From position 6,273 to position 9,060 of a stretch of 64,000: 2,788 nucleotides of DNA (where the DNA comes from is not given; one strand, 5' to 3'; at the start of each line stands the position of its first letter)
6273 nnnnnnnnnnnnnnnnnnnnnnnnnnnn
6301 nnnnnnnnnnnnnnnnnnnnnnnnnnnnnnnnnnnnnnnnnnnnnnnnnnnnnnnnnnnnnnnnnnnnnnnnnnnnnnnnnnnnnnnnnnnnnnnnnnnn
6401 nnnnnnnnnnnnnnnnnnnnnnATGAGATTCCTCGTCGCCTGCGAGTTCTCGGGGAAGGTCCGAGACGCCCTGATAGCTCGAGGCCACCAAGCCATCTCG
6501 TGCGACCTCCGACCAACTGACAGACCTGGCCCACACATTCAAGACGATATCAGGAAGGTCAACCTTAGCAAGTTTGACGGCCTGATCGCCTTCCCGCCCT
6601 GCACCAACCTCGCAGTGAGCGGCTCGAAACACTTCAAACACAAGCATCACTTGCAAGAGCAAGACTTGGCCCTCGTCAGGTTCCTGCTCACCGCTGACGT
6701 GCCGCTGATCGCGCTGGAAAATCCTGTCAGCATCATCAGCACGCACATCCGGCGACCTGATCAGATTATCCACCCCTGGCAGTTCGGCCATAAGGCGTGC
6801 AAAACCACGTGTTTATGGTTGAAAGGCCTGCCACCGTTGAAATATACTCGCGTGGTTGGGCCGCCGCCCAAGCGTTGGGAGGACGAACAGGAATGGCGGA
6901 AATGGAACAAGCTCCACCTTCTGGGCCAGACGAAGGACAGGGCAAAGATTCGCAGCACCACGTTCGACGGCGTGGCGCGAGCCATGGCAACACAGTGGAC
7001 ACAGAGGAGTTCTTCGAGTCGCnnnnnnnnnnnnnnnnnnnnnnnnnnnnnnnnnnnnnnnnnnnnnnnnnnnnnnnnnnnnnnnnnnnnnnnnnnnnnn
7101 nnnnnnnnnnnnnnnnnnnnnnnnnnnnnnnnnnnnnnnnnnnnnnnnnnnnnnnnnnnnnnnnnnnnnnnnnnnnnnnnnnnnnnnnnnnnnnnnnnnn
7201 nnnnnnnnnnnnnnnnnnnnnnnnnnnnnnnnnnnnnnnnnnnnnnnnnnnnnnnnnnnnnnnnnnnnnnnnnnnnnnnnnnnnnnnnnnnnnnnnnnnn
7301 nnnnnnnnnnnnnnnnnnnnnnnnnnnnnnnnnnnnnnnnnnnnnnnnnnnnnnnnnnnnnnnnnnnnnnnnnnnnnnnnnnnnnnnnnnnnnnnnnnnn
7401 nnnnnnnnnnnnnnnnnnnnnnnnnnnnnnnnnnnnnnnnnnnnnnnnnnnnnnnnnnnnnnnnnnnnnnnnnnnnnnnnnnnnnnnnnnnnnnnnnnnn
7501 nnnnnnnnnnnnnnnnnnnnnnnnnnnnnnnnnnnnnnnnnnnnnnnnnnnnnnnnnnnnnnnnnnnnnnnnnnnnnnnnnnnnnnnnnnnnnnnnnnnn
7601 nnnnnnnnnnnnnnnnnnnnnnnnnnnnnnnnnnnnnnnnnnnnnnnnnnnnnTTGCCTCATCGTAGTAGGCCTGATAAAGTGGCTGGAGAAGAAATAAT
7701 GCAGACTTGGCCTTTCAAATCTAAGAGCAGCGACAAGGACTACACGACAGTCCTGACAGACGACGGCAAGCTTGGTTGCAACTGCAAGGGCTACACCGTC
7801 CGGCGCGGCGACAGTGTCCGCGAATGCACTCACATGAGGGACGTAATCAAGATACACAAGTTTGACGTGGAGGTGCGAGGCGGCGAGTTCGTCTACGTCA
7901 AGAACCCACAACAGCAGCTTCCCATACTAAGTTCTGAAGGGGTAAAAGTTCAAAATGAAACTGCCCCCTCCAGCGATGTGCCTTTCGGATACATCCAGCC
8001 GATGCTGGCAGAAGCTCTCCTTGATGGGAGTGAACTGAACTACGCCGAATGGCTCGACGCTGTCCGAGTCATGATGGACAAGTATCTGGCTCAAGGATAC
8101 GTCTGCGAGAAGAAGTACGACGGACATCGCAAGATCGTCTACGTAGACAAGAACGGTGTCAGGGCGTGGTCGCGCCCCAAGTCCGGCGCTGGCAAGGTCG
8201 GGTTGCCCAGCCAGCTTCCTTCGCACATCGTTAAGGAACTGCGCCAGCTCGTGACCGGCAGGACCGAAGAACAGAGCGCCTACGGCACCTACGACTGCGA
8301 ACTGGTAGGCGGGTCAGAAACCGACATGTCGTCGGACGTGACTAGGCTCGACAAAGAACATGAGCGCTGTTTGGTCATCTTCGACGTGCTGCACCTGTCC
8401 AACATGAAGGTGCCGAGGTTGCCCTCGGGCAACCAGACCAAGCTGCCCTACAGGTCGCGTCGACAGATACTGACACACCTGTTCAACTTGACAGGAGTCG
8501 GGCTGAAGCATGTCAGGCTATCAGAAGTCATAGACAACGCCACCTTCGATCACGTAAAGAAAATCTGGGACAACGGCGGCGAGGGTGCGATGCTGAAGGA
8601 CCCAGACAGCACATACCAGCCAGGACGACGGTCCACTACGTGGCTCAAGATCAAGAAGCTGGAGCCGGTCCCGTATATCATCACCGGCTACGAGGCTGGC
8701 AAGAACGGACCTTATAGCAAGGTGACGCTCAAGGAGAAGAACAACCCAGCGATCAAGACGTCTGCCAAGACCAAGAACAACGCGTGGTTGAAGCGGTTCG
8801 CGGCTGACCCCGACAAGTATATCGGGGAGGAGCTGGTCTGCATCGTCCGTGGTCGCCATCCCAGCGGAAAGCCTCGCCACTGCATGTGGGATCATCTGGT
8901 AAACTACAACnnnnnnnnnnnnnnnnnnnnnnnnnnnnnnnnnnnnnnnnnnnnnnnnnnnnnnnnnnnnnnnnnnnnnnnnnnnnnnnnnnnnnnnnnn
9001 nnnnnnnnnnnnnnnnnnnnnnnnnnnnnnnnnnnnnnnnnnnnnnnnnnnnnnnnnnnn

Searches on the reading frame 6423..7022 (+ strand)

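Call 69: search_protein_families(library=phrogs, proteins=[window:6423-7022:+], max_evalue=0.0001)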
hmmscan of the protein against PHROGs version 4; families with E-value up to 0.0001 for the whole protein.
window:6423-7022:+ (200 aa): 2 families
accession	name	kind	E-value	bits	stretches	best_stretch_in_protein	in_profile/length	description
phrog_757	-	other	1.9e-62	211.6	1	1-196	15-222/247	DNA methyltransferase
phrog_27471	-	unknown function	4.2e-32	111.2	1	91-193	3-93/93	-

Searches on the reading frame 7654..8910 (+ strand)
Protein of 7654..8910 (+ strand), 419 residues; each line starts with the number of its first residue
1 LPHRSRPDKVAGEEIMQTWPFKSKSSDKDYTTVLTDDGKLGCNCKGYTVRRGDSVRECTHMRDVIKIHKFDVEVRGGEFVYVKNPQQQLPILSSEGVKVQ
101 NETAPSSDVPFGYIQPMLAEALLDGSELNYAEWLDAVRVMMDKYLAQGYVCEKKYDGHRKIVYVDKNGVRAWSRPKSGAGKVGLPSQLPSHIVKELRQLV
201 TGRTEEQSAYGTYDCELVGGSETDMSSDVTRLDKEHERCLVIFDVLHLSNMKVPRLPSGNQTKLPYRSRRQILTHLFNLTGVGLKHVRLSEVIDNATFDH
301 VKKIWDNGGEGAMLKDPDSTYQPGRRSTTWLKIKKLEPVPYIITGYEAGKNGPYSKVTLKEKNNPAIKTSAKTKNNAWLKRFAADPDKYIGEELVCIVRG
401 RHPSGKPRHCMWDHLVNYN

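Call 69: search_protein_families(library=phrogs, proteins=[window:7654-8910:+], max_evalue=0.0001)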
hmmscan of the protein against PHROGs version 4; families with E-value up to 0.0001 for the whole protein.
window:7654-8910:+ (419 aa): 1 family
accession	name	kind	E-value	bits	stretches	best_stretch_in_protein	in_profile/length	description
phrog_114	-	DNA, RNA and nucleotide metabolism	1.4e-28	100.9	1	143-409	235-491/634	ATP-dependent DNA ligase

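Call 87: search_protein_families(library=pfam, proteins=[window:7654-8910:+], max_evalue=0.01)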
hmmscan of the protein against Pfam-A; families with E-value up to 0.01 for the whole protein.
window:7654-8910:+ (419 aa): 2 families
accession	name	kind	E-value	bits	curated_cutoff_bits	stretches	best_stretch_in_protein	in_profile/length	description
PF01068.26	DNA_ligase_A_M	-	3.4e-22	79.6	26.2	1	131-334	4-204/204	ATP dependent DNA ligase domain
PF09414.15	RNA_ligase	-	2e-05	25.2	27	1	149-334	3-171/171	RNA ligase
